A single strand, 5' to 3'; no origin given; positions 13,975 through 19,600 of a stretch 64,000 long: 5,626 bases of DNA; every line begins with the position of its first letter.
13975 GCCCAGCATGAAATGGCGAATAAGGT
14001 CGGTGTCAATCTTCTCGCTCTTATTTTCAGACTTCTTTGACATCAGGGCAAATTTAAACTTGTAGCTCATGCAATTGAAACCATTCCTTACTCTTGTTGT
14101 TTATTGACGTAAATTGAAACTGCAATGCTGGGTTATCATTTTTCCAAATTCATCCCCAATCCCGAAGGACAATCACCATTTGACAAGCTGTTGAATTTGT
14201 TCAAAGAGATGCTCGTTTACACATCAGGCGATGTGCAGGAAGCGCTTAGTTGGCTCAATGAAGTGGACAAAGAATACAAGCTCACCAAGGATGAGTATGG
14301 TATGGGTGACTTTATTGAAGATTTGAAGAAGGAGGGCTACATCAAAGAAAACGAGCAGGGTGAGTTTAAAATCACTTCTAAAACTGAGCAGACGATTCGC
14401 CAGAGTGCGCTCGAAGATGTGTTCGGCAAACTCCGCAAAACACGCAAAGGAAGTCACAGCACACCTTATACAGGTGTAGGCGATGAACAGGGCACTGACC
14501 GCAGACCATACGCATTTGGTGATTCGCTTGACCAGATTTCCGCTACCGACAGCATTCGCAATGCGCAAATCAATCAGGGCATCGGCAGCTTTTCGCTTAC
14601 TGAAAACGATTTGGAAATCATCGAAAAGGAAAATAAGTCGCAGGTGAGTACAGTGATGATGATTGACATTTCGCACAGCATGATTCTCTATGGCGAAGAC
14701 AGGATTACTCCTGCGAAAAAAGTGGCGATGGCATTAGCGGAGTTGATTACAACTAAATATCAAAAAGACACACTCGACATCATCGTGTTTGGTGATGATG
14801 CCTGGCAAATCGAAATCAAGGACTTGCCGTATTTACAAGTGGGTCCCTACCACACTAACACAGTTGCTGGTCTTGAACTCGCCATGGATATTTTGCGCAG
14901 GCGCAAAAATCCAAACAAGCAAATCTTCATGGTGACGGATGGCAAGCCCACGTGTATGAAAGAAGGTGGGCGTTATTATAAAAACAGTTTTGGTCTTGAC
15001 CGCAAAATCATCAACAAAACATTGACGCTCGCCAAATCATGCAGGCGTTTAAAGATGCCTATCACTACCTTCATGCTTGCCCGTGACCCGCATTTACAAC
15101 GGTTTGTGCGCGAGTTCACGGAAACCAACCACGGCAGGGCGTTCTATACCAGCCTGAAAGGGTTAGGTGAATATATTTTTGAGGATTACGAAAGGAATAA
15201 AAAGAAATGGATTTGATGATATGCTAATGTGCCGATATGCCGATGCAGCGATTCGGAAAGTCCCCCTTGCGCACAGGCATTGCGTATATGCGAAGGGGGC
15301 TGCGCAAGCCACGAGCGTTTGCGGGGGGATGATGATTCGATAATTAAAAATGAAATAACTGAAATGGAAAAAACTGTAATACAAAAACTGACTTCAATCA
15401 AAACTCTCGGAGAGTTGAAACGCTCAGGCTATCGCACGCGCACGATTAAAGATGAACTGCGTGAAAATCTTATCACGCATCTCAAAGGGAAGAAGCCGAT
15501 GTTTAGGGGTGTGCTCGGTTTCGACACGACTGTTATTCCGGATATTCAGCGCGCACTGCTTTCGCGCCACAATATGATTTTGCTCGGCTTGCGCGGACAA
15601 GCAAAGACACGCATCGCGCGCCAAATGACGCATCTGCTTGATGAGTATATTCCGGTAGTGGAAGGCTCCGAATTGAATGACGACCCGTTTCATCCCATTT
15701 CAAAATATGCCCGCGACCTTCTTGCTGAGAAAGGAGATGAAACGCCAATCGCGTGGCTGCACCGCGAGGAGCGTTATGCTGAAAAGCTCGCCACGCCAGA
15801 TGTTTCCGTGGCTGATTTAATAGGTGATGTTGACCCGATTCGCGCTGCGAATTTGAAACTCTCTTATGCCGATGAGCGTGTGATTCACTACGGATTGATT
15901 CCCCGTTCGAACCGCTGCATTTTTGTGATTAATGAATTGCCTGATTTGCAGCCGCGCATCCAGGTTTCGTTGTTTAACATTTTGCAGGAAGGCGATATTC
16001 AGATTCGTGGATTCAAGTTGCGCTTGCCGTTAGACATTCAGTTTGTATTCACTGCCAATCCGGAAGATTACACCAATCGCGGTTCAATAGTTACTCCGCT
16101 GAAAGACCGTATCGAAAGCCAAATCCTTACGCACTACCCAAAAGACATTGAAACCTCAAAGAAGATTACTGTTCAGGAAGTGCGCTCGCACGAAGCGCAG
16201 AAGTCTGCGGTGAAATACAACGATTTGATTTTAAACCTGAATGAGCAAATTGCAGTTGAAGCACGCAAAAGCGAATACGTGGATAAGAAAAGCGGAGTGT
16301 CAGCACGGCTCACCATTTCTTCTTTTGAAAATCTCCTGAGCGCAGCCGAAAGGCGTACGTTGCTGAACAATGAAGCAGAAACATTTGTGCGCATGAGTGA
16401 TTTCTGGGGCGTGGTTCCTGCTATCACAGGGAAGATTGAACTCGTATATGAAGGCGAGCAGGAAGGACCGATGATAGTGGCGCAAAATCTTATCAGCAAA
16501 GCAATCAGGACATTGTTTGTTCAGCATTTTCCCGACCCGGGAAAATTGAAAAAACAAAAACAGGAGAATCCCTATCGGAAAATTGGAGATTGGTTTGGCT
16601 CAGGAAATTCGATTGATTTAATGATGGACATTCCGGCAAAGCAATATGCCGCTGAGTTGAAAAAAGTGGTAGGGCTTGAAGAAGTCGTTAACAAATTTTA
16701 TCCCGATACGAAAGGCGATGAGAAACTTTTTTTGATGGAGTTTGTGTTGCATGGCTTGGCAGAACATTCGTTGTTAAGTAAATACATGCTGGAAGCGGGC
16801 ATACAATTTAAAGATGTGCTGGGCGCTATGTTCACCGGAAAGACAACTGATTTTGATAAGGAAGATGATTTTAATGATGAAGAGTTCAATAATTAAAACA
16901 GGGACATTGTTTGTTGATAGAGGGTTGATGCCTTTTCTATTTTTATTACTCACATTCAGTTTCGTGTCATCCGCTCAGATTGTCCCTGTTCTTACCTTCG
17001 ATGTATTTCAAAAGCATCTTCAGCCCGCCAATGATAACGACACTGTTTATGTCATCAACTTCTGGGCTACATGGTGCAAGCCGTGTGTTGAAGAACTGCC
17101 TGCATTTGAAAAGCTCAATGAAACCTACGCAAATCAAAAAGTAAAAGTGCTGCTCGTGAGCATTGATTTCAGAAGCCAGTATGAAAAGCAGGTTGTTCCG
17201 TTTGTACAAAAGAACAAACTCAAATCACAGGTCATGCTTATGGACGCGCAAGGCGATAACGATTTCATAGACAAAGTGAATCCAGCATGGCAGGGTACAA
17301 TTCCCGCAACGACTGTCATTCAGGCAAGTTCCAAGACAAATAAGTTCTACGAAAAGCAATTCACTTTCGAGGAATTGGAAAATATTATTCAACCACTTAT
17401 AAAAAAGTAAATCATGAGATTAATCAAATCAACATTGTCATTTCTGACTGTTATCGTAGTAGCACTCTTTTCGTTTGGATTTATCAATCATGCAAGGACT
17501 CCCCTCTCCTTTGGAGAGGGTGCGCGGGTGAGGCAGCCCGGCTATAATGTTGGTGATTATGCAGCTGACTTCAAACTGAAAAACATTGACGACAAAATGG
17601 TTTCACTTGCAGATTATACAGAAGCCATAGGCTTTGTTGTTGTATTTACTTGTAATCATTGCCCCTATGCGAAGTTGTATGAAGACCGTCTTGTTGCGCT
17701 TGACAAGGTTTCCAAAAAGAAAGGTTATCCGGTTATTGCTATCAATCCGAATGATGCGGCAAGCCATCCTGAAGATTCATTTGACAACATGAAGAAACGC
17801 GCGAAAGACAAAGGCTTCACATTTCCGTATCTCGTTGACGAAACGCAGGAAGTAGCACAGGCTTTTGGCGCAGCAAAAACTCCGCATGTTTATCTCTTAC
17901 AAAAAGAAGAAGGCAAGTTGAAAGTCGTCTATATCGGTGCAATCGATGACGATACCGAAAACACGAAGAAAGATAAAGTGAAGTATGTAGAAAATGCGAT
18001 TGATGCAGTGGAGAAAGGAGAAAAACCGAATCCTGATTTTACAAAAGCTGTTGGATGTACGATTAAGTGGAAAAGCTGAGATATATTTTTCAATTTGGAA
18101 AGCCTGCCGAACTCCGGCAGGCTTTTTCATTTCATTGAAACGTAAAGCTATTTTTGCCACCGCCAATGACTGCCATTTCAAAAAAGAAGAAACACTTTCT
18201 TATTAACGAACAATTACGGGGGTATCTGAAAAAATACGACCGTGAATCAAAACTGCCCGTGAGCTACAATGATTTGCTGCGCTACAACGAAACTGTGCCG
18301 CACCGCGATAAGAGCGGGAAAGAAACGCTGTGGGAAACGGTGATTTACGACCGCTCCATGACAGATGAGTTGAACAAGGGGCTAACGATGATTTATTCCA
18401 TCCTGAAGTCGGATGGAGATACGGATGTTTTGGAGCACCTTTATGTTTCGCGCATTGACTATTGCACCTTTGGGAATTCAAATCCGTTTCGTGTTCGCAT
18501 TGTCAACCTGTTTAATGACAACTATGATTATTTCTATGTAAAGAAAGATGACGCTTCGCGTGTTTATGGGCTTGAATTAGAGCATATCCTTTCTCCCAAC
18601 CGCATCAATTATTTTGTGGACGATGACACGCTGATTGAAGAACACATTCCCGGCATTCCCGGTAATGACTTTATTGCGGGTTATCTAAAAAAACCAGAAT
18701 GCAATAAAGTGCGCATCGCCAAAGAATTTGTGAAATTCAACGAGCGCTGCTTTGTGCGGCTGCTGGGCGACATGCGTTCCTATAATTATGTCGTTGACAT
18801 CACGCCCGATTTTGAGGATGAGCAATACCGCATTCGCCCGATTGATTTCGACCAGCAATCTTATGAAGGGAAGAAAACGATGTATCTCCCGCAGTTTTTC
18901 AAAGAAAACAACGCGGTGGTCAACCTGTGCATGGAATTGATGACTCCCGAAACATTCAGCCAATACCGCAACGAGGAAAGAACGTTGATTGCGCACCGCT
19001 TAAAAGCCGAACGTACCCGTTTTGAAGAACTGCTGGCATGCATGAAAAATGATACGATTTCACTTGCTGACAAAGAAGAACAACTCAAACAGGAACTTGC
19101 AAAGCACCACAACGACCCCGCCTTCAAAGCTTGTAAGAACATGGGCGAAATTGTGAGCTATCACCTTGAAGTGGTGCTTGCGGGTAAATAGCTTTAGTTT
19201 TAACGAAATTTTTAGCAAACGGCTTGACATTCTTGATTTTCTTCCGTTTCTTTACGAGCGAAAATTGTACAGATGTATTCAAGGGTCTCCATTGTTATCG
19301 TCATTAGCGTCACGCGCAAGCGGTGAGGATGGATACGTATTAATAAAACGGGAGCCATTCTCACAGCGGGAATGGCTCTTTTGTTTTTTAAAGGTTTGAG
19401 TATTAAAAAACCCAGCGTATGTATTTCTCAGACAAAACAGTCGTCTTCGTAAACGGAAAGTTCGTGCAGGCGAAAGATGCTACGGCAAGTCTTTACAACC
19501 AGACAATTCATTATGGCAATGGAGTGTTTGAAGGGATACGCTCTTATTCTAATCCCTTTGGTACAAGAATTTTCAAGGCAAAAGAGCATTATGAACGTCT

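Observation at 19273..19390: Ile/Val-rich leader peptide with terminator/antiterminator upstream of ilvE: a candidate ribosome-mediated attenuator in a Bacteroidota ilv operon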

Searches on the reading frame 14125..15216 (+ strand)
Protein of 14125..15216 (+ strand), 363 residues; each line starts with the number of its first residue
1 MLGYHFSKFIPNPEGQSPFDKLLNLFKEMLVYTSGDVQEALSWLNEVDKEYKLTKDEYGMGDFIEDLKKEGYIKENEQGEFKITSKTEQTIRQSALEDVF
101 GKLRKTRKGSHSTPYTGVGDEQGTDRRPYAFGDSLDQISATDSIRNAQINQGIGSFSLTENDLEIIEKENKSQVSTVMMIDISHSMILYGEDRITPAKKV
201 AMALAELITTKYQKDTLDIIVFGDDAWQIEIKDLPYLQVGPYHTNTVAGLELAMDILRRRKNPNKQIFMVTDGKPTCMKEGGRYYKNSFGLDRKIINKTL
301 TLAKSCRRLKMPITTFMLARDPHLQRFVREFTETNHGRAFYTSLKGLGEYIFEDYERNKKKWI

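Call 60: search_protein_families(library=pfam, proteins=[window:14125-15216:+], max_evalue=0.01)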
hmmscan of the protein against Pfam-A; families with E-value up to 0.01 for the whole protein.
window:14125-15216:+ (363 aa): 2 families
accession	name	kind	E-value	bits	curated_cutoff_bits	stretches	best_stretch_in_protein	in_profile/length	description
PF13519.12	VWA_2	-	4e-08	34.3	27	1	176-274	1-107/107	von Willebrand factor type A domain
PF00092.34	VWA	-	0.0083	16.8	23.8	0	179-277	5-117/174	von Willebrand factor type A domain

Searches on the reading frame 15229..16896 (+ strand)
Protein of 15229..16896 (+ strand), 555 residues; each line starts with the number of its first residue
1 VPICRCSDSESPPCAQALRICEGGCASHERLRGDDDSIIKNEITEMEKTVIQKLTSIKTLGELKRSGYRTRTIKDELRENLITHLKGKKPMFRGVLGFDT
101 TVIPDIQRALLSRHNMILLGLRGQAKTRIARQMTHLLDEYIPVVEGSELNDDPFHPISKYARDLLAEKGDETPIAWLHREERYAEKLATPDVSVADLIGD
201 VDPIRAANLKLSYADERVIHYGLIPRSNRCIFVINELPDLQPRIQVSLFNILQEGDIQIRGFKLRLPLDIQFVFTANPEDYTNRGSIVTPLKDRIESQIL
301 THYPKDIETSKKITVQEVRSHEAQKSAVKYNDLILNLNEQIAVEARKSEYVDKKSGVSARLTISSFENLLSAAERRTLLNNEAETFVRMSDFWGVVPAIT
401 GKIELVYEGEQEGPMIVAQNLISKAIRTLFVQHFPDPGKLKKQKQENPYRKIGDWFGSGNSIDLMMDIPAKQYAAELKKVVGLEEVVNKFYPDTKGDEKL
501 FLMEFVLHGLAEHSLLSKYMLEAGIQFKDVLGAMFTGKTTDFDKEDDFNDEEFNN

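Call 60: search_protein_families(library=pfam, proteins=[window:15229-16896:+], max_evalue=0.01)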
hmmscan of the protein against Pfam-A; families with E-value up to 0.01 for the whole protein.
window:15229-16896:+ (555 aa): 3 families
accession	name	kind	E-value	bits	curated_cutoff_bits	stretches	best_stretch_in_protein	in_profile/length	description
PF07728.20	AAA_5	-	1.9e-08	34.9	22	1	181-294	26-138/139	AAA domain (dynein-related subfamily)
PF01078.27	Mg_chelatase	-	5.5e-05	23.1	20.3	0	109-139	18-48/207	Magnesium chelatase, subunit ChlI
PF00158.32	Sigma54_activat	-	9.5e-05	22.6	20.2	1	218-278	83-143/168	Sigma-54 interaction domain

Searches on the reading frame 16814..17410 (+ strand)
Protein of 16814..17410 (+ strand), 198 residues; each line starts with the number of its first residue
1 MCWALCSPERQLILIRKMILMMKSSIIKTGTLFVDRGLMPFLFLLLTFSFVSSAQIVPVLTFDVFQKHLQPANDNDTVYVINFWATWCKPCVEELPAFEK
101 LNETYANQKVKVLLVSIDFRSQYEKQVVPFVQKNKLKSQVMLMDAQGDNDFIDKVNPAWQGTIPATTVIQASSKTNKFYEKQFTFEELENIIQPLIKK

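Call 60: search_protein_families(library=pfam, proteins=[window:16814-17410:+], max_evalue=0.01)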
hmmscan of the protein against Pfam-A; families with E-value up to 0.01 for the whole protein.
window:16814-17410:+ (198 aa): 5 families
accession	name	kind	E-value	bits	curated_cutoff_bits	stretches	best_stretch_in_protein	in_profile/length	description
PF00578.27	AhpC-TSA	-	5.6e-12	46.1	26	1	76-171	25-117/124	AhpC/TSA family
PF08534.16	Redoxin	-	1.1e-09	38.7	26.6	1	76-171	28-124/148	Redoxin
PF00085.26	Thioredoxin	-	1.7e-08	34.9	23.5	1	60-122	5-61/103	Thioredoxin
PF13905.12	Thioredoxin_8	-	7.7e-07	29.8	27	1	77-137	2-58/94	Thioredoxin-like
PF00837.23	T4_deiodinase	-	0.0097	15.7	27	0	58-118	83-143/237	Iodothyronine deiodinase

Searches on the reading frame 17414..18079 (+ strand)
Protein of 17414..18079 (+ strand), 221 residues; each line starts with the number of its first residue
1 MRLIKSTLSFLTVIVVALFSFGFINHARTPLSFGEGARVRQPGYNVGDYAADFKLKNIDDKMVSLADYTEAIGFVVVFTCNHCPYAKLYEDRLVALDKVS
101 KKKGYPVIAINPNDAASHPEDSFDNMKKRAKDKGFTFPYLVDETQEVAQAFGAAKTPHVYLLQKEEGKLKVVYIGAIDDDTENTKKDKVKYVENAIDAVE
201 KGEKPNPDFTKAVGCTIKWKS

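Call 3: search_protein_families(library=pfam, proteins=[window:17414-18079:+])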
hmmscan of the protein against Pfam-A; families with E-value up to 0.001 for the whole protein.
window:17414-18079:+ (221 aa): 5 families
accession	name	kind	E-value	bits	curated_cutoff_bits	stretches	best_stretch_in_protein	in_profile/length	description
PF00578.27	AhpC-TSA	-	1e-19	71.2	26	1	46-165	1-118/124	AhpC/TSA family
PF08534.16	Redoxin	-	2.6e-14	53.7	26.6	1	46-184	2-140/148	Redoxin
PF13098.12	Thioredoxin_2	-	2.9e-07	31.2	27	1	74-177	8-95/104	Thioredoxin-like domain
PF13905.12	Thioredoxin_8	-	2.5e-05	24.9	27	1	75-164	5-90/94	Thioredoxin-like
PF20029.6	DUF6436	-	0.00039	20.6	27.3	0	122-216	41-130/133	Domain of unknown function (DUF6436)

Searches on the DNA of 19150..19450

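Call 6: search_rna_families(source=window, start=19150, end=19450, threshold=evalue, max_evalue=10, show_alignments=2)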
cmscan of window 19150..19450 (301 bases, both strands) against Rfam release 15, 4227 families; matches with E-value up to 10: 5.
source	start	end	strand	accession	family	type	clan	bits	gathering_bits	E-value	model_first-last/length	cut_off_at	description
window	19333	19404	-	RF02621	BSnc120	Gene; sRNA;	-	18.1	114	0.16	1-88/88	no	Brucella sRNA 120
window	19352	19450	-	RF02693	psm_mec_RNA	Gene; sRNA;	-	17.1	85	6.2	48-143/143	5'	psm_mec locus RNA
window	19334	19396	+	RF03765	mir-2059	Gene; miRNA;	-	15.8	90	2.1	1-68/68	no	mir-2059 microRNA precursor family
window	19211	19279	-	RF02183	ST7-OT3_1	Gene; lncRNA;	-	15.1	50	4.5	1-79/79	no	ST7 overlapping transcript 3 conserved region 1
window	19351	19435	-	RF01506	Afu_294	Gene; snRNA; snoRNA; CD-box;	-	11.8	43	7.7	1-83/83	no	A. fumigatus snoRNA Afu_294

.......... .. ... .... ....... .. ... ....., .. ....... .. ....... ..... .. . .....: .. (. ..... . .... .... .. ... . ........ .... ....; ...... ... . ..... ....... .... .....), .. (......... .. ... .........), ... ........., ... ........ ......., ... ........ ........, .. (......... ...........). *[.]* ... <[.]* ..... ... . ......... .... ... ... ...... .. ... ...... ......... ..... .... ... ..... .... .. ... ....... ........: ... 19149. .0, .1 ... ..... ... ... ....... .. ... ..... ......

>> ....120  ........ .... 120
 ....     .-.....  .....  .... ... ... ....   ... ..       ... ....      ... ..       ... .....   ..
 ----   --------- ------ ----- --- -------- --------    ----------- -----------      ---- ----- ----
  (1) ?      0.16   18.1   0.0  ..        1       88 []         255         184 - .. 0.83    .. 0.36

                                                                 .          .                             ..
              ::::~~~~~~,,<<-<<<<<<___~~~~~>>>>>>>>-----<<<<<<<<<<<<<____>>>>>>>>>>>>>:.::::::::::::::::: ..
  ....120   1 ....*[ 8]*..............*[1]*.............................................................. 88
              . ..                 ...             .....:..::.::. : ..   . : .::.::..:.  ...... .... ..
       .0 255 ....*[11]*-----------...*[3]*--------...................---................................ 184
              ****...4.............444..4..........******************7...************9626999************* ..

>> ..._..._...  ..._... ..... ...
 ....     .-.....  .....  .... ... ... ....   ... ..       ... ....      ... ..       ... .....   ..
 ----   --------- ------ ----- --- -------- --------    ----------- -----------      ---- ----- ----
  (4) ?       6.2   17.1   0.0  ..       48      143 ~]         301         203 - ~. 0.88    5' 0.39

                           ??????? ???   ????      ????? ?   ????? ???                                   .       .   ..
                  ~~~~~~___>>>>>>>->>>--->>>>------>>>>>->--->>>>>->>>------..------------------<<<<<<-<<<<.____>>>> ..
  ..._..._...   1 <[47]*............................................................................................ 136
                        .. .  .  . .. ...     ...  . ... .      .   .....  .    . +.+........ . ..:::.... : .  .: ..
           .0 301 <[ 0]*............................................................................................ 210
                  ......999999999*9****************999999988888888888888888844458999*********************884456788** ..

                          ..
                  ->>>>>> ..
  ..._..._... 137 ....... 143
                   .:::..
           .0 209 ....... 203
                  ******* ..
